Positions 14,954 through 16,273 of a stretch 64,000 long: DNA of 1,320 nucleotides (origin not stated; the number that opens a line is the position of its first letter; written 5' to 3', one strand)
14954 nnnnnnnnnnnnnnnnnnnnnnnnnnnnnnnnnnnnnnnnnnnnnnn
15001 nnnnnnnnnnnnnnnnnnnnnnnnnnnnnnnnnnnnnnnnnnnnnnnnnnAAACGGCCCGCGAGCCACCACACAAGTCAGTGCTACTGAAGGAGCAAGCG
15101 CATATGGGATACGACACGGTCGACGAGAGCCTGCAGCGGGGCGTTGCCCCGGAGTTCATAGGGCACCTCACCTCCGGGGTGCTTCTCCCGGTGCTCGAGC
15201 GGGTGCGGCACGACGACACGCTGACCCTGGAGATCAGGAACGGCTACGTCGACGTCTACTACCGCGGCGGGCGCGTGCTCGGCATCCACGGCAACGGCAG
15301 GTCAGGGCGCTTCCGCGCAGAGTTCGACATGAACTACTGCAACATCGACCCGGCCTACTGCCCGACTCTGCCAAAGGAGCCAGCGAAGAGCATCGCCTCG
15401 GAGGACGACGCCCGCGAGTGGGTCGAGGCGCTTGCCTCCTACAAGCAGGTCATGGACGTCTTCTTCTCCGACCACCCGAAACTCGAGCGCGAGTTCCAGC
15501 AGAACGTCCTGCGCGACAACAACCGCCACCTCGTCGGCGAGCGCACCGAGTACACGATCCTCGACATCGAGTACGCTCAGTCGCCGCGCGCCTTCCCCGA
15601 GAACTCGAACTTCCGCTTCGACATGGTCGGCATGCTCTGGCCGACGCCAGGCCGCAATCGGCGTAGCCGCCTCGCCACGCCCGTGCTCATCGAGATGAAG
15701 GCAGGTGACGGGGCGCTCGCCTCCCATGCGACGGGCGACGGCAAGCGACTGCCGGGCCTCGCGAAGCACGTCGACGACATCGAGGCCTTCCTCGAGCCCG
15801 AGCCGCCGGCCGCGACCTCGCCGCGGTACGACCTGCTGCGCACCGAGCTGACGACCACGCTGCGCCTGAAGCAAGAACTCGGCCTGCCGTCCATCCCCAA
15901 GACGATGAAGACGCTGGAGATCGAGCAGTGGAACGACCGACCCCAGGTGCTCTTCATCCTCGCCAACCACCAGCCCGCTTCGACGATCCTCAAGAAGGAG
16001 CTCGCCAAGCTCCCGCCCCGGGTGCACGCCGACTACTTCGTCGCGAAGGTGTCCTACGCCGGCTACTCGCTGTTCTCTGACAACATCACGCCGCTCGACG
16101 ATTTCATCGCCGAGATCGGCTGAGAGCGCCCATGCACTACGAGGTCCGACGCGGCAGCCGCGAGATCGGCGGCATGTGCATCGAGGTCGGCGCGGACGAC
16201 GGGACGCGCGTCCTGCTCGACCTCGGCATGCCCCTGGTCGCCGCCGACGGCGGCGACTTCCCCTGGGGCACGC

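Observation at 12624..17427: Translationally coupled six-gene operon of nuclease-fold proteins in a tRNA-flanked island; candidate undescribed system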

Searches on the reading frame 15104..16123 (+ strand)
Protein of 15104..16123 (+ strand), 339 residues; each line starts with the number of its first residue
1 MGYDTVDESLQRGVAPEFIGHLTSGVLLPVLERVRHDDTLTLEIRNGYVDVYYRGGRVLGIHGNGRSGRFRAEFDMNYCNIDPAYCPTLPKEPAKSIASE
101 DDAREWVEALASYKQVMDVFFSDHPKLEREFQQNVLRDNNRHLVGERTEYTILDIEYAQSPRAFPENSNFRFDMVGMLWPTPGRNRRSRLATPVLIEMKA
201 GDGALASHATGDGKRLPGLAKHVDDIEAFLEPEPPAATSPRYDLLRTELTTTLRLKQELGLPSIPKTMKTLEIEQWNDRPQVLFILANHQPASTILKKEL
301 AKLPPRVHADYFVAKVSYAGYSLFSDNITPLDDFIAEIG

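Call 4: search_protein_families(library=pfam, proteins=[window:15104-16123:+], max_evalue=0.1)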
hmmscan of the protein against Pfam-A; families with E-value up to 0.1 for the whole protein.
window:15104-16123:+ (339 aa): 0 families

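Call 5: search_protein_families(library=padloc, proteins=[window:15104-16123:+], max_evalue=0.1)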
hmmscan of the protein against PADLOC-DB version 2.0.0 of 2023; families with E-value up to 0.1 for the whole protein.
window:15104-16123:+ (339 aa): 0 families

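Call 6: search_protein_families(library=ncbifam, proteins=[window:15104-16123:+], max_evalue=0.1)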
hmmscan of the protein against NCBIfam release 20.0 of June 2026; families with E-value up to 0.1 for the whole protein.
window:15104-16123:+ (339 aa): 0 families

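Call 11: search_protein_families(library=phrogs, proteins=[window:15104-16123:+], max_evalue=0.1)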
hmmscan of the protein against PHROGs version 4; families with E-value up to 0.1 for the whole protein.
window:15104-16123:+ (339 aa): 0 families

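Call 18: find_homologous_proteins(query=window:15104-16123:+)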
Query window:15104-16123:+ (339 aa): 193 proteins with E <= 0.001 among 3575 candidates; the best 120 are listed.
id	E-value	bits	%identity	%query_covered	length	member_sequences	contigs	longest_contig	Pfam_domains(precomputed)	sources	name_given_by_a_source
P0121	4.8e-229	777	100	100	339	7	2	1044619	-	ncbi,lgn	ncbi:MAG: hypothetical protein R2826_03650 [Thermoleophilia bacterium]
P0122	5.5e-205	698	90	99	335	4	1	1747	-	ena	-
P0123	3.0e-182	623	81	99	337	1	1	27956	-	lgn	-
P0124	3.7e-176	603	78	99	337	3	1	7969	-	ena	-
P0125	3.3e-155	534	72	97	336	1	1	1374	-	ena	-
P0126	1.2e-143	496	89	72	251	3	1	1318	-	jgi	-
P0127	1.9e-139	483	67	99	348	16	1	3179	-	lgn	-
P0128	6.9e-135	468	64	97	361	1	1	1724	-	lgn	-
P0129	1.1e-121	424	58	97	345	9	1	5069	-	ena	-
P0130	2.9e-121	423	58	98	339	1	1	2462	-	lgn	-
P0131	8.6e-121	421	58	98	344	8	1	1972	-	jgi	jgi:hypothetical protein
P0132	9.6e-119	414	57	98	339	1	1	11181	-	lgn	-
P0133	7.4e-118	412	55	98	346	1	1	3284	-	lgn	-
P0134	8.4e-118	411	57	98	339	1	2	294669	-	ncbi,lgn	-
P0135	6.9e-117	408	57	97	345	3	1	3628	-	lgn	-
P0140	2.1e-115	404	56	98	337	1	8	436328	-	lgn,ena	-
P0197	5.3e-102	359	51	98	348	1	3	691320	-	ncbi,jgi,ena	jgi:hypothetical protein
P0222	1.8e-45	174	37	96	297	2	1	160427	-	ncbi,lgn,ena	-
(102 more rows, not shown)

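Call 19: find_encoding_contigs(protein=P0123, flank=10000, max_places=1)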
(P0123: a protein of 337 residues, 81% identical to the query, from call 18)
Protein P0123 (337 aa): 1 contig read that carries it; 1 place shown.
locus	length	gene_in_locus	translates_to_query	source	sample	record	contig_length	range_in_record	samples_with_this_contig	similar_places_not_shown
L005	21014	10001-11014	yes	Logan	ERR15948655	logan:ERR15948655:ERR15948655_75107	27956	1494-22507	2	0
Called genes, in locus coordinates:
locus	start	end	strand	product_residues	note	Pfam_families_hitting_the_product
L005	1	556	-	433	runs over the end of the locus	PF00589:Phage_integrase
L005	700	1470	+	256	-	-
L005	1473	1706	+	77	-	-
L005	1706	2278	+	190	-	-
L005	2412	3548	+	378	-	PF00145:DNA_methylase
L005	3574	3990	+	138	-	PF03852:Vsr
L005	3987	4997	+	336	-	-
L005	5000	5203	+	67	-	-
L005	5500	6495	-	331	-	-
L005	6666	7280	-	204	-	-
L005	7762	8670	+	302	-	PF20815:GIY_YIG_2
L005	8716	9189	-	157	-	-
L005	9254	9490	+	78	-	PF13384:HTH_23 (faint), PF12728:HTH_17, PF13411:MerR_1 (weak)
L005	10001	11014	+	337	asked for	-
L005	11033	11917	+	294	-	-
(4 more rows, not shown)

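Call 20: find_encoding_contigs(protein=P0140, flank=10000, max_places=1)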
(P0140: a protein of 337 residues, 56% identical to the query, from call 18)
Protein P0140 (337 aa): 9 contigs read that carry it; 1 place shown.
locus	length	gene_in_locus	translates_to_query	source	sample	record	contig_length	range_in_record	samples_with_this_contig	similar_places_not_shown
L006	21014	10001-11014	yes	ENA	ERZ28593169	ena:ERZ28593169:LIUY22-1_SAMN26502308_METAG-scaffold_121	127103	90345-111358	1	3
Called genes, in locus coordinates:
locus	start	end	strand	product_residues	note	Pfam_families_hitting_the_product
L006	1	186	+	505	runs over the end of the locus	PF02310:B12-binding, PF04055:Radical_SAM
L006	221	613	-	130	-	PF02661:Fic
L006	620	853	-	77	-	-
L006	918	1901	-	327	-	PF00589:Phage_integrase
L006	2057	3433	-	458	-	PF01637:ATPase_2, PF13173:AAA_14 (faint), PF03008:DUF234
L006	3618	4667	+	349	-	PF12281:NTP_transf_8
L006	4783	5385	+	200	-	-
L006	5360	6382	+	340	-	-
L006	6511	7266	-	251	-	PF13338:AbiEi_4 (weak)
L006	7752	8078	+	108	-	-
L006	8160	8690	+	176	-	-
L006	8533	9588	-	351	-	PF09952:AbiEi_2 (weak)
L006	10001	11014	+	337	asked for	-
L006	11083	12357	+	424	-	PF12706:Lactamase_B_2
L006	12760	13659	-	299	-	PF01844:HNH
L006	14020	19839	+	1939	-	PF05729:NACHT (weak), PF13191:AAA_16 (weak), PF13401:AAA_22, PF24883:NPHP3_N (weak)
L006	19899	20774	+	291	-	PF20613:HipA_2 (weak)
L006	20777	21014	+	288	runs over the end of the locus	PF11236:DUF3037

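Call 21: find_encoding_contigs(protein=P0197, flank=10000, max_places=1)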
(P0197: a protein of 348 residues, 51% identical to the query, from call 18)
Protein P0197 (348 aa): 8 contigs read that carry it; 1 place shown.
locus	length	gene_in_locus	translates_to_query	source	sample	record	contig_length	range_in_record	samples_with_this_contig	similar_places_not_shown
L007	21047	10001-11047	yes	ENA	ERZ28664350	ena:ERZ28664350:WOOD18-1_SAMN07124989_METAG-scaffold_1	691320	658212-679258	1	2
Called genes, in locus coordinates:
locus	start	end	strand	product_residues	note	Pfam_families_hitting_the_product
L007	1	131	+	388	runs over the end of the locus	PF01972:SDH_protease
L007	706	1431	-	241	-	-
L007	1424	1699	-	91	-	-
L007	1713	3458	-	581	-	PF13289:SIR2_2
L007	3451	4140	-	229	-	PF01420:Methylase_S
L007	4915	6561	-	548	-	PF12161:HsdM_N, PF02384:N6_Mtase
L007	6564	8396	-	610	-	PF03235:GmrSD_N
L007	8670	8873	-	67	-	-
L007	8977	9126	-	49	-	-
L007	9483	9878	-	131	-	-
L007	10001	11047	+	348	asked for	-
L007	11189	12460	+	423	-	PF00753:Lactamase_B (weak), PF12706:Lactamase_B_2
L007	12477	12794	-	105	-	PF13744:HTH_37 (weak), PF13560:HTH_31, PF01381:HTH_3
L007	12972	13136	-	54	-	-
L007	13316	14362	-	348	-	PF26550:Tricorn_2nd (faint), PF07676:PD40 (faint), PF26549:Tricorn_N (weak)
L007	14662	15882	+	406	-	PF02073:Peptidase_M29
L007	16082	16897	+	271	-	PF01582:TIR, PF13676:TIR_2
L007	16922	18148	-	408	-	PF13181:TPR_8 (faint), PF13424:TPR_12 (faint), PF13432:TPR_16 (weak), PF13414:TPR_11 (faint), PF14559:TPR_19, PF13431:TPR_17 (weak), PF00515:TPR_1 (weak), PF07719:TPR_2 (weak), +1 more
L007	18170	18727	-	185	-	-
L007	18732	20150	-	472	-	PF04055:Radical_SAM, PF13353:Fer4_12 (weak)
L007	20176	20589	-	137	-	PF05402:PqqD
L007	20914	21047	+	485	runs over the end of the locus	PF20773:InhA-like_MAM (faint)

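Call 22: find_encoding_contigs(protein=P0222, flank=10000, max_places=1)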
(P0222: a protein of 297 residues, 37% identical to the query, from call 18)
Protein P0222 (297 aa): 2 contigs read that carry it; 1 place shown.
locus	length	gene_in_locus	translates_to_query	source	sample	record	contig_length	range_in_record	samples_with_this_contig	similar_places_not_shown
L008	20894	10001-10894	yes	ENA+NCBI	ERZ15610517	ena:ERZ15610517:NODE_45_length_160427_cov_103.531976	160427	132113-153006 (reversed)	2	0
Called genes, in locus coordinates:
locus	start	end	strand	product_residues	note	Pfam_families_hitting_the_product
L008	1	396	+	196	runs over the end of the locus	PF21176:RecR_HhH, PF02132:RecR_ZnF (weak), PF01751:Toprim, PF13662:Toprim_4, PF21175:RecR_C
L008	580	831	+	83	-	-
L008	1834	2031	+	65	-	PF07927:HicA_toxin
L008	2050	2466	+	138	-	PF15919:HicB_lk_antitox, PF15970:HicB-like_2, PF21748:UPF0150 (weak)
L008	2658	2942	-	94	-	-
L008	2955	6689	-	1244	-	PF01336:tRNA_anti-codon (faint), PF02811:PHP, PF07733:DNA_pol3_alpha, PF17657:DNA_pol3_finger, PF14579:HHH_6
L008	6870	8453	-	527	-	PF08238:Sel1 (weak)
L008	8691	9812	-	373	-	PF08238:Sel1 (faint)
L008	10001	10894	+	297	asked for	-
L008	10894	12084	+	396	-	PF00753:Lactamase_B (weak), PF12706:Lactamase_B_2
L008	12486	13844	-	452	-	PF12229:PG_binding_4, PF04294:VanW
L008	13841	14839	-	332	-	PF06144:DNA_pol3_delta, PF21694:DNA_pol3_delta_C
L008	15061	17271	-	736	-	PF13567:DUF4131, PF03772:Competence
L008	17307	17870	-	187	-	PF10531:SLBB, PF12836:HHH_3, PF00633:HHH, PF14716:HHH_8 (faint)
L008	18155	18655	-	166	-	-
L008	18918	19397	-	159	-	PF01467:CTP_transf_like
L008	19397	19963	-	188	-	PF03602:Cons_hypoth95, PF02475:TRM5-TYW2_MTfase (weak), PF05175:MTS (weak)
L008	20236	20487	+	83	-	-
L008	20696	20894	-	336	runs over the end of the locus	PF01210:NAD_Gly3P_dh_N, PF02558:ApbA, PF03446:NAD_binding_2 (weak), PF03807:F420_oxidored, PF07479:NAD_Gly3P_dh_C, PF20618:GPD_NAD_C_bact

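Call 35: predict_structure(alignment_id=A2)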
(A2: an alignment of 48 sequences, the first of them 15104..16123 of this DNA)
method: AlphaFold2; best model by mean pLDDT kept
length: 339 residues; sequences in the alignment: 48
mean_pLDDT: 93.4   pTM: 0.92
mean pLDDT of the five models: 93.4, 93.2, 93.0, 93.0, 91.8
residues with pLDDT >= 90: 290; 70-90: 42; 50-70: 5; < 50: 2
segments of 3 or more residues with pLDDT < 50: none
pLDDT, mean of each block of 10 residues (from residue 1): 69 94 98 97 96 97 88 96 88 96 98 96 93 94 89 96 89 97 90 97 93 93 97 97 98 98 94 97 94 95 97 80 92 94
secondary structure, 60 per line:
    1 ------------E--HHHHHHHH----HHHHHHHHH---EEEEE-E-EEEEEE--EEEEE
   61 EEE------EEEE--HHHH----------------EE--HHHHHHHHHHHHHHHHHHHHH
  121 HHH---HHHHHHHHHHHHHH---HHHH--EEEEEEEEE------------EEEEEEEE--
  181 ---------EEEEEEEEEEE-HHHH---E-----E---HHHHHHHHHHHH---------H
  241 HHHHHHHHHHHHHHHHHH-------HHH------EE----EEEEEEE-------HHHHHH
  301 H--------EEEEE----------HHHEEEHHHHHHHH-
elements in order: H16-23 H28-36 E40-44 E48-53 E56-63 E70-73 H76-79 H100-123 H127-140 H144-147 E150-158 E171-178 E190-200 H202-205 H219-230 H240-258 E281-287 H295-301 E310-314 E328-330 H331-338

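Call 57: find_related_loci(query=A2, collection=viral_contigs, flank=10000)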
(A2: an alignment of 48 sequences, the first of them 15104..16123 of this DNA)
Query A2 (339 aa) in viral_contigs; peptide patterns used: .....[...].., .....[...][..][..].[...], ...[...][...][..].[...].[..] (x = any residue, [..] = any of these).
122 stretches matched a pattern; 3 encode a relative of the query (tblastn E <= 1e-3); 3 distinct loci.
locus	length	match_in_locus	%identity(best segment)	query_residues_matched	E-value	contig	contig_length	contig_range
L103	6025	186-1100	34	12-337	6e-55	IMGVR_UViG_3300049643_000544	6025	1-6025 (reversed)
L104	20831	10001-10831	35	23-334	3e-38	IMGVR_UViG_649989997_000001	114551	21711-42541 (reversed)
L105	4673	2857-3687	35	23-334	3e-38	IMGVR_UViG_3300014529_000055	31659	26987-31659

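Call 69: find_related_loci(query=A2, collection=metagenome_contigs, flank=8000)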
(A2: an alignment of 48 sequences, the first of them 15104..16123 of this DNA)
Query A2 (339 aa) in metagenome_contigs; peptide patterns used: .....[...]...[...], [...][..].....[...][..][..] (x = any residue, [..] = any of these).
600 stretches matched a pattern (row limit reached: there are more); 362 encode a relative of the query (tblastn E <= 1e-3); the best 80 are kept; 80 distinct loci.
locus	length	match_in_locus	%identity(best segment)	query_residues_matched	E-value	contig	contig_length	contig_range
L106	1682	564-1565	90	6-339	0e+0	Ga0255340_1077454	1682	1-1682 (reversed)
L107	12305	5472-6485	78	2-337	0e+0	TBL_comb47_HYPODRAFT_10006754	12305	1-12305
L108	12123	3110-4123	78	2-337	0e+0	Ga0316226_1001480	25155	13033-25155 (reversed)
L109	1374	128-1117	72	11-339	4e-176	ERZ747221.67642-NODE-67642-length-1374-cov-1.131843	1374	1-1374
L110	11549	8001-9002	58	7-336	1e-124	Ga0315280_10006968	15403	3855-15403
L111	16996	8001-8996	56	11-339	1e-122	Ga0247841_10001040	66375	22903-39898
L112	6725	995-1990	55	11-339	6e-119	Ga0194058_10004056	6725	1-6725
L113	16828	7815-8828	56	5-336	5e-118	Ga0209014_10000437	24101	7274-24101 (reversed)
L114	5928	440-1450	53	6-337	9e-114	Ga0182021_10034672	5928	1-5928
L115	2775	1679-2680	55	6-335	5e-116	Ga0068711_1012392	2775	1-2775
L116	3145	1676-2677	55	6-335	5e-115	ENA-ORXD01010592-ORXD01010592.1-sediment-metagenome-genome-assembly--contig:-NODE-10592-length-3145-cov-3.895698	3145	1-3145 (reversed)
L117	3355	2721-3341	80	2-208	2e-113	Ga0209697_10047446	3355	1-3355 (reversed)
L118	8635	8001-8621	80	2-208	7e-111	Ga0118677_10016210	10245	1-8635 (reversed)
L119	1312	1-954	52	18-339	9e-116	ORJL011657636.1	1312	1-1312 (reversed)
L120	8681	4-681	58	113-335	2e-81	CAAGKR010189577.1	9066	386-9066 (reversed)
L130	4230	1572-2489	36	7-334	1e-56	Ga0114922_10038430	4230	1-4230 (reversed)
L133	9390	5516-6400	38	12-337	6e-55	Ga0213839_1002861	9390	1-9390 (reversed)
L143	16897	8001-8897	36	9-334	1e-51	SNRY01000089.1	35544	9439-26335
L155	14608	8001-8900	34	11-334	7e-51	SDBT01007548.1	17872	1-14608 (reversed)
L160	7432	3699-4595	32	12-334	5e-50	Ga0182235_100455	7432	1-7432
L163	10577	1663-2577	35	10-334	3e-50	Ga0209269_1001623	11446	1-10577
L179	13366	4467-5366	34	13-336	6e-49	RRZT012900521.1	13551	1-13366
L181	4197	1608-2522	36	12-334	3e-49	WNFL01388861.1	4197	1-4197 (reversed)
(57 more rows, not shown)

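Call 73: search_protein_families(library=pfam, proteins=[L111:6718-7983:+, L130:295-1428:+, L143:6837-7832:+, L160:2833-3681:+, L163:2622-3851:+, L179:2830-4020:+, L181:632-1534:+, L104:10933-12741:+, L155:9210-10673:-, L133:3216-5465:+], max_evalue=0.001)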
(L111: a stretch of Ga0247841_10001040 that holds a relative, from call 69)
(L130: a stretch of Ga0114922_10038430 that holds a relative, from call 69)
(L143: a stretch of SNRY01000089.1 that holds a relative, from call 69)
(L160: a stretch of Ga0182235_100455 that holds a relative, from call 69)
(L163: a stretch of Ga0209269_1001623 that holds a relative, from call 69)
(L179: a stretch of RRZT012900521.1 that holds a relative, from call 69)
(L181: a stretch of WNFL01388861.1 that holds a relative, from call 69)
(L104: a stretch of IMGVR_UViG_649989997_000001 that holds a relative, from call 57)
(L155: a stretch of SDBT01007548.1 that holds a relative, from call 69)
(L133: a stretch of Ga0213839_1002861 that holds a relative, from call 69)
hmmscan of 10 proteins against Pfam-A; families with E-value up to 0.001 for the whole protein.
L111:6718-7983:+ (421 aa): 0 families

L130:295-1428:+ (377 aa): 1 family
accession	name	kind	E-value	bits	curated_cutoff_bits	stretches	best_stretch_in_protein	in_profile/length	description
PF13482.12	RNase_H_2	-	4.2e-06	27.3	22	1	194-373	14-164/165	RNase_H superfamily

L143:6837-7832:+ (331 aa): 3 families
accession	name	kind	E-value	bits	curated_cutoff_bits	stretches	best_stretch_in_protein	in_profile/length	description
PF01408.29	GFO_IDH_MocA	-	2.3e-25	90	24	1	8-128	1-120/120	Oxidoreductase family, NAD-binding Rossmann fold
PF22725.1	GFO_IDH_MocA_C3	-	1.2e-24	87.1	27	1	136-263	1-124/124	GFO/IDH/MocA C-terminal domain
PF02894.22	GFO_IDH_MocA_C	-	9.4e-14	52.2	22.9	1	140-266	1-129/218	Oxidoreductase family, C-terminal alpha/beta domain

L160:2833-3681:+ (282 aa): 2 families
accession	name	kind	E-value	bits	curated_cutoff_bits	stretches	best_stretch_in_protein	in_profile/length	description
PF22558.3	REase-ARP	-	2.1e-15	57.5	27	1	13-282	7-270/270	Restriction Endonuclease associating with ARP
PF20796.3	PDDEXK_13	-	0.00011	22.1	27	1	40-282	53-289/290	PD-(D/E)XK nuclease superfamily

L163:2622-3851:+ (409 aa): 0 families

L179:2830-4020:+ (396 aa): 3 families
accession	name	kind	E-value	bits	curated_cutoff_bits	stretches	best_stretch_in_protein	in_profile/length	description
PF12706.13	Lactamase_B_2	-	2.6e-13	50.5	27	1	53-194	24-173/200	Beta-lactamase superfamily domain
PF00753.33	Lactamase_B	-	1.7e-06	28.6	22.7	1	56-172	42-165/196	Metallo-beta-lactamase superfamily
PF07521.17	RMMBL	-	9.2e-06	26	21.6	1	338-374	8-44/63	Zn-dependent metallo-hydrolase RNA specificity domain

L181:632-1534:+ (300 aa): 2 families
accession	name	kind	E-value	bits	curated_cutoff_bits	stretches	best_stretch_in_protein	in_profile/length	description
PF04055.27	Radical_SAM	-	1.6e-15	58.1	29.5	1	74-226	4-158/166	Radical SAM superfamily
PF16881.10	LIAS_N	-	3.4e-10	40.7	27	1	16-56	56-96/96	N-terminal domain of lipoyl synthase of Radical_SAM family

L104:10933-12741:+ (602 aa): 1 family
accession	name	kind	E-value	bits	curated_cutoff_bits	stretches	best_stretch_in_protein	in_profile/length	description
PF10021.15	PARG_cat_microb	-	3.6e-15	57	23.5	1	104-203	51-146/146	Microbial-type PARG, catalytic domain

L155:9210-10673:- (487 aa): 0 families

L133:3216-5465:+ (749 aa): 1 family
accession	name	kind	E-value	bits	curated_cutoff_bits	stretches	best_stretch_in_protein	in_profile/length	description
PF02810.21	SEC-C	-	1.6e-08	34.7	20.4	1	9-26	1-18/19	SEC-C motif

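Call 83: search_protein_families(library=padloc, alignment_id=A5, max_evalue=0.00001)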
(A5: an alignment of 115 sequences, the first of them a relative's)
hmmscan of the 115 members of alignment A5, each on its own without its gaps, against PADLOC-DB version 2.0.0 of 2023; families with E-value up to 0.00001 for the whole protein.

A. member 1, L006:3618-4667:+ (349 aa): 0 families

B. families by the number of members that match (of 115 scanned): 284 families (the first 25 are shown)
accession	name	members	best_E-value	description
PDLC04140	mad8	4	3e-19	mads_8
PDLC04135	mad3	3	1.7e-53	mads_3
PDLC03354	MTase_II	2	2.1e-41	Type II methyltransferase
PDLC03636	MTase_III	2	1.3e-38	Type III methyltransferase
PDLC03371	MTase_II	2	7.9e-35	Type II methyltransferase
PDLC03644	MTase_III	2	4.1e-32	Type III methyltransferase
PDLC03635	MTase_III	2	1.1e-30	Type III methyltransferase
PDLC03633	MTase_III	2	2.1e-30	Type III methyltransferase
PDLC03339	MTase_II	2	8.5e-29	Type II methyltransferase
PDLC03300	MTase_II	2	1.5e-26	Type II methyltransferase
PDLC03634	MTase_III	2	7.6e-26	Type III methyltransferase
PDLC03638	MTase_III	2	5.2e-24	Type III methyltransferase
PDLC03299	MTase_II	2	6.8e-23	Type II methyltransferase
PDLC03353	MTase_II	2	6.5e-21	Type II methyltransferase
PDLC03216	MTase_II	2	1.7e-19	Type II methyltransferase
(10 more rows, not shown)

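Call 84: search_protein_families(library=pfam, alignment_id=A5, max_evalue=0.00001)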
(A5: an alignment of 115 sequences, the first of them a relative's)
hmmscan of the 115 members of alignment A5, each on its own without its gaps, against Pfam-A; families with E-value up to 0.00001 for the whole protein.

A. member 1, L006:3618-4667:+ (349 aa): 1 family
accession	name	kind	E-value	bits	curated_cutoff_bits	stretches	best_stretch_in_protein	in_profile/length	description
PF12281.14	NTP_transf_8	-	3.6e-52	177.9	26.3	1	110-313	3-214/218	Nucleotidyltransferase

B. families by the number of members that match (of 115 scanned): 149 families (the first 25 are shown)
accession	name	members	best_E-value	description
PF07719.23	TPR_2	4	1.4e-37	Tetratricopeptide repeat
PF14559.12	TPR_19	3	7.4e-51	Tetratricopeptide repeat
PF11074.14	DUF2779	3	4.5e-38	Domain of unknown function(DUF2779)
PF13428.12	TPR_14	3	3.9e-34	Tetratricopeptide repeat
PF04851.21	ResIII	3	1.6e-32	Type III restriction enzyme, res subunit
PF00515.34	TPR_1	3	1.6e-29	Tetratricopeptide repeat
PF13432.12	TPR_16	3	2e-27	Tetratricopeptide repeat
PF12895.13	ANAPC3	3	2.7e-25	Anaphase-promoting complex, cyclosome, subunit 3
PF13424.12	TPR_12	3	1.2e-24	Tetratricopeptide repeat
PF13181.12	TPR_8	3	1.2e-23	Tetratricopeptide repeat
PF13414.12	TPR_11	3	1.9e-17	TPR repeat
PF13174.12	TPR_6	3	6e-17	Tetratricopeptide repeat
PF13431.12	TPR_17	3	3.1e-16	Tetratricopeptide repeat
PF02463.25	SMC_N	3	2.2e-15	RecF/RecN/SMC N terminal domain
PF13401.12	AAA_22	3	4.7e-11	AAA domain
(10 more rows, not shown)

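Call 93: search_dna_similar(query=window:15104-16123:+, collection=plasmids, mode=protein, max_rows=15)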
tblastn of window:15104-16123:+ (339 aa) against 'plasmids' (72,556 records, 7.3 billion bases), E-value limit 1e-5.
No match.

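Call 113: search_solved_structures(query=A2, max_evalue=5, show_alignments=1)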
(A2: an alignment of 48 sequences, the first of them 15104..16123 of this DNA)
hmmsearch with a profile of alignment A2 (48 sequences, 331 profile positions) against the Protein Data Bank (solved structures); distinct sequences matched with E-value up to 5: 1.
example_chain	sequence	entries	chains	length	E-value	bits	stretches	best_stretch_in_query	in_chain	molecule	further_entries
1mjh_A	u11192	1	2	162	0.093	15.1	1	203-253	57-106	PROTEIN (ATP-BINDING DOMAIN OF PROTEIN MJ0577)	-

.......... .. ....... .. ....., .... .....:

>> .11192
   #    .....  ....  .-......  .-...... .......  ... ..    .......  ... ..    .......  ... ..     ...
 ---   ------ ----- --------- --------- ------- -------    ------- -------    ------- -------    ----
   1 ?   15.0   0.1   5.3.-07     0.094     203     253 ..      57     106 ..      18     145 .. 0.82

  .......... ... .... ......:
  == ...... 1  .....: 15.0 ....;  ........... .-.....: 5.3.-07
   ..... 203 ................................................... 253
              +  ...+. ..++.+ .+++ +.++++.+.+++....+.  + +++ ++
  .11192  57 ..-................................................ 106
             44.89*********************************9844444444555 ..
